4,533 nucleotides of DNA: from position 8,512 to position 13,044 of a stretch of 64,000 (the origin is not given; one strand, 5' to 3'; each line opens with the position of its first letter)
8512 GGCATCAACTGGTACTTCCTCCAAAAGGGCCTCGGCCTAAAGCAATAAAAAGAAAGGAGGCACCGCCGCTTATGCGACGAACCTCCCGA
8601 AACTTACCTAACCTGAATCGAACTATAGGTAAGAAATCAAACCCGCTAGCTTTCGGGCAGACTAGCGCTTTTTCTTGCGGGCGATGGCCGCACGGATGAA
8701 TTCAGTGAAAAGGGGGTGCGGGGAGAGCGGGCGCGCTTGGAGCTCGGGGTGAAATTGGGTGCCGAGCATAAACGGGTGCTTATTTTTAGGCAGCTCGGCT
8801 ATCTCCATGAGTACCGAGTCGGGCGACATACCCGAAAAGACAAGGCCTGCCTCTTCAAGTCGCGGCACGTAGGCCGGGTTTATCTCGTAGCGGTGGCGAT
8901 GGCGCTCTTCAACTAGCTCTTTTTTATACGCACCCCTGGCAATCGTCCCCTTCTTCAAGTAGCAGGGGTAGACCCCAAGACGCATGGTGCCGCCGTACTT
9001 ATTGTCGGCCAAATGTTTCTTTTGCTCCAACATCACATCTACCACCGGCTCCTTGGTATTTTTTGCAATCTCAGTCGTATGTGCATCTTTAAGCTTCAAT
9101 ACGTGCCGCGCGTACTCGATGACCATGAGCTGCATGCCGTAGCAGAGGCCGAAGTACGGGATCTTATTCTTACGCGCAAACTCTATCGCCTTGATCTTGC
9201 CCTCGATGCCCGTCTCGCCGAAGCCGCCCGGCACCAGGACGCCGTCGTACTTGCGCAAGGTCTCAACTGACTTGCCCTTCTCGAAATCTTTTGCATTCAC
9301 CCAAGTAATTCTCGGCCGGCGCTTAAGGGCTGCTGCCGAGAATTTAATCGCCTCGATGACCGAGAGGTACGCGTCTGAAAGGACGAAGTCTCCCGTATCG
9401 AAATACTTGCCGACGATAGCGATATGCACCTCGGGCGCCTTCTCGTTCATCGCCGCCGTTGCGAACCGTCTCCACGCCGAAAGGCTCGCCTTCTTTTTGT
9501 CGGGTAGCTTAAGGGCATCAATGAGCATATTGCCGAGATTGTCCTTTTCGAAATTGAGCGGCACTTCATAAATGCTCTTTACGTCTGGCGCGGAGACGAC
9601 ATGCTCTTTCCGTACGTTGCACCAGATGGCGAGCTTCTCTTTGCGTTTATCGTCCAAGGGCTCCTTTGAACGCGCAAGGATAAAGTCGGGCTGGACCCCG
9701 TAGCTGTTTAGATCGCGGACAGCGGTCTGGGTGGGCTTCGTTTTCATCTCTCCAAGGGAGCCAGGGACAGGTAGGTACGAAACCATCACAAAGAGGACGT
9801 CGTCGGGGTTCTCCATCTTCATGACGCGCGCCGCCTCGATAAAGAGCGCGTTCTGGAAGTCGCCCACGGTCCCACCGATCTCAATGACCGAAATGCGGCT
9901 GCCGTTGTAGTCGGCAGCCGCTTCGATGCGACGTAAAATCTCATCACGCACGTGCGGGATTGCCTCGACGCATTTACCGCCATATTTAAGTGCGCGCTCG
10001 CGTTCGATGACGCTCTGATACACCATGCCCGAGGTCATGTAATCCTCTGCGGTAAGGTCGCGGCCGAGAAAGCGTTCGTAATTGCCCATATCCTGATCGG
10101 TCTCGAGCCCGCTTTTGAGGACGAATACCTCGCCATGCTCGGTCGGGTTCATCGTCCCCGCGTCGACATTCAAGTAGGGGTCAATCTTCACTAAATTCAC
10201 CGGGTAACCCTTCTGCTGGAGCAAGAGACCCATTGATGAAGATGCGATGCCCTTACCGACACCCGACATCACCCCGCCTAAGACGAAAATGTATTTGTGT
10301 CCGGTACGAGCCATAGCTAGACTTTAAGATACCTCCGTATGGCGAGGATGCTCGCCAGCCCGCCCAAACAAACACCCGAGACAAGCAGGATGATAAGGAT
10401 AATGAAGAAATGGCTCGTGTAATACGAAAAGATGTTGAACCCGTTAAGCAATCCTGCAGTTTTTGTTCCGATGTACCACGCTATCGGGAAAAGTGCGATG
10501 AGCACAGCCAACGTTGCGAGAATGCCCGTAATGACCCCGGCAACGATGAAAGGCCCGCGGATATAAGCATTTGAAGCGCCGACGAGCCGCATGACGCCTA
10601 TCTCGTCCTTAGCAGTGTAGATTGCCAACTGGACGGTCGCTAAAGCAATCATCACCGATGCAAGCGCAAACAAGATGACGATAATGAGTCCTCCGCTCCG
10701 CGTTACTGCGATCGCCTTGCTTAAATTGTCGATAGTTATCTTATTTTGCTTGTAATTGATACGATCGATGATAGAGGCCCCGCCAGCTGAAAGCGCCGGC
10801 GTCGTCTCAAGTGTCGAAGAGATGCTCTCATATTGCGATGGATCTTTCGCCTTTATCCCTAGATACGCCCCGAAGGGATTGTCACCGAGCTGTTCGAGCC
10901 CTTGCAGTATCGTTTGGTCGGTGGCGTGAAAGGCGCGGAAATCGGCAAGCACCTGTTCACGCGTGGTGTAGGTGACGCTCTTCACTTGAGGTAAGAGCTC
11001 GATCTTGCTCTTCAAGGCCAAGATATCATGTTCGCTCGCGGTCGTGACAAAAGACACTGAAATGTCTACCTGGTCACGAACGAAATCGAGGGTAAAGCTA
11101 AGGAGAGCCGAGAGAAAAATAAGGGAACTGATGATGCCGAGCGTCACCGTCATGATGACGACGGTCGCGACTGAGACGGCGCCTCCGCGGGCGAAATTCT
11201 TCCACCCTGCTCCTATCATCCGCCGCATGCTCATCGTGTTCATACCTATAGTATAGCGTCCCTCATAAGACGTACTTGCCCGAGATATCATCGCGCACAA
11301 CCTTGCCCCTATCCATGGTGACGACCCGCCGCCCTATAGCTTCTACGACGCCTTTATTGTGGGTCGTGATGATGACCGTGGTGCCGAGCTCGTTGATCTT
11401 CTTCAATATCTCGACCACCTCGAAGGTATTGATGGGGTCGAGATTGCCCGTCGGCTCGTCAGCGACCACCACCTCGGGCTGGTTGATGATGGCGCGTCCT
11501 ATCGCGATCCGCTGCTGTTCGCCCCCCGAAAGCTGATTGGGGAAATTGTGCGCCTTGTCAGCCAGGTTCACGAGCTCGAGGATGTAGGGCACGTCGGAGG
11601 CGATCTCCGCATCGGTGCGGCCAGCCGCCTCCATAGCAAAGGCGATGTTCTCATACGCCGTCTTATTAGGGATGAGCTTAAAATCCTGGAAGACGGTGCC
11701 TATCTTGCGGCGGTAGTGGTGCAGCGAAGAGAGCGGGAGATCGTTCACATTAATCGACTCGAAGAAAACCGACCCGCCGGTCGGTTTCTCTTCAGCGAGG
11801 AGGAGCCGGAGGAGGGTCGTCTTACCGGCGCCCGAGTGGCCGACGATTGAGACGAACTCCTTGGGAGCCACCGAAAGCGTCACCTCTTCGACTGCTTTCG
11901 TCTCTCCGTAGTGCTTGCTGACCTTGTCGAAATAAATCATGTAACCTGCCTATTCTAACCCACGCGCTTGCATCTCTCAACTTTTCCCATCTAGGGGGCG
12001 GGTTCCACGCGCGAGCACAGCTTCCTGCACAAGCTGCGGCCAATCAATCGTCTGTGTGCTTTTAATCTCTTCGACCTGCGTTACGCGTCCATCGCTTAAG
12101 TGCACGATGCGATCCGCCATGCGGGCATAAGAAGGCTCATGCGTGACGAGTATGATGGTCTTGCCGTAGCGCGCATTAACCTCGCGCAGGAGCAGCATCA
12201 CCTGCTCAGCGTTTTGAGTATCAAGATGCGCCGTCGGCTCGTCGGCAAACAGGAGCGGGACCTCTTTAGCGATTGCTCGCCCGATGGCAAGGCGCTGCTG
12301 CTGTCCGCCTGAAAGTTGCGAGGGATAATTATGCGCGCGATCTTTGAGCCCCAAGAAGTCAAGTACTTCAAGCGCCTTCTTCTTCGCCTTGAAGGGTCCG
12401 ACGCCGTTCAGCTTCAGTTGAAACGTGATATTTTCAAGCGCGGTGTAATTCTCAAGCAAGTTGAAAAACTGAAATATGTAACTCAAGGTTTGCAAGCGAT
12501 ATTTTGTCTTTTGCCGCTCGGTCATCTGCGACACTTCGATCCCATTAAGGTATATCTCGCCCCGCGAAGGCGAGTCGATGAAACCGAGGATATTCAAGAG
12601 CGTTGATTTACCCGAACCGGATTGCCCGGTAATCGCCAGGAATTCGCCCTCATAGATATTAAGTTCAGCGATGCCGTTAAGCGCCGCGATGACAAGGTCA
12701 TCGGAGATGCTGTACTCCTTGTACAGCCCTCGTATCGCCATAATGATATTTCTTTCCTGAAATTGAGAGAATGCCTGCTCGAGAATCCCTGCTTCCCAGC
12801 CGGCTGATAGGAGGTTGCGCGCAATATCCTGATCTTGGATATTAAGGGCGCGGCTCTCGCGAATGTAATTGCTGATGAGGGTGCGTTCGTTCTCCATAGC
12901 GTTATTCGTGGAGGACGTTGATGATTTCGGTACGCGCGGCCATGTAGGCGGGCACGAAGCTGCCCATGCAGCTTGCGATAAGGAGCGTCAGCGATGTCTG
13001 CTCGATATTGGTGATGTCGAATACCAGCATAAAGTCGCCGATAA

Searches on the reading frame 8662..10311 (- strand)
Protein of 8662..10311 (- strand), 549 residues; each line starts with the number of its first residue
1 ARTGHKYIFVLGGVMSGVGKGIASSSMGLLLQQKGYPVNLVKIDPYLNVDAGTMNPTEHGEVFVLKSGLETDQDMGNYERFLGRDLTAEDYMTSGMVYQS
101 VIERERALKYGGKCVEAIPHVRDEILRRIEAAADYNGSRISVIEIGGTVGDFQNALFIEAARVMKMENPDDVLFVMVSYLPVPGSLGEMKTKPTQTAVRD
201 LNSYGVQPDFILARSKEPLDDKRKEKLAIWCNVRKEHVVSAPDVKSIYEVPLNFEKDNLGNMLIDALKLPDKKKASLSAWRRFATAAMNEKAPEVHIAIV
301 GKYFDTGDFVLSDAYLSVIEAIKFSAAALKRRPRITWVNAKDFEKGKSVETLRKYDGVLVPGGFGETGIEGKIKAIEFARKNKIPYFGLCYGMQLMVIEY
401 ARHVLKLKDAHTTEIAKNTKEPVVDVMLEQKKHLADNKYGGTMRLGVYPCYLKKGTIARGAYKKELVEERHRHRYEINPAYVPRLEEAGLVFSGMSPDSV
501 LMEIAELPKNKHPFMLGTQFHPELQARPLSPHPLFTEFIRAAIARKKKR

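Call 50: search_protein_families(library=pfam, proteins=[window:8662-10311:-], max_evalue=0.00001)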
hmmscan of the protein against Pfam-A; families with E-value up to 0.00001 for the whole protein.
window:8662-10311:- (549 aa): 2 families
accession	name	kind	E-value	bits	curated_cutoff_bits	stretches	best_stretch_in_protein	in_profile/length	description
PF06418.20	CTP_synth_N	-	1.1e-101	340.1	26.1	1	6-269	1-265/265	CTP synthase N-terminus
PF00117.34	GATase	-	2.1e-35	122.5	22.8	1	311-540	2-189/190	Glutamine amidotransferase class-I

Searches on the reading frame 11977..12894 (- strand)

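Call 13: search_protein_families(library=pfam, proteins=[window:11977-12894:-], max_evalue=0.001)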
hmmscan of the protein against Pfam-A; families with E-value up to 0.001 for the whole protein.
window:11977-12894:- (305 aa): 4 families
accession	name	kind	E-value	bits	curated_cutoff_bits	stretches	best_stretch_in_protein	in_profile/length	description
PF00005.33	ABC_tran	-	1.4e-31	110.4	25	1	77-222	5-137/137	ABC transporter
PF13304.12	AAA_21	-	3.9e-09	37.5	27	0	177-254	221-300/304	AAA domain, putative AbiEii toxin, Type IV TA system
PF02463.25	SMC_N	-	1.2e-08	35.1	40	1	83-267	24-212/220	RecF/RecN/SMC N terminal domain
PF13555.12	AAA_29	-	0.00022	21.3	27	1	81-100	20-39/61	P-loop containing region of AAA domain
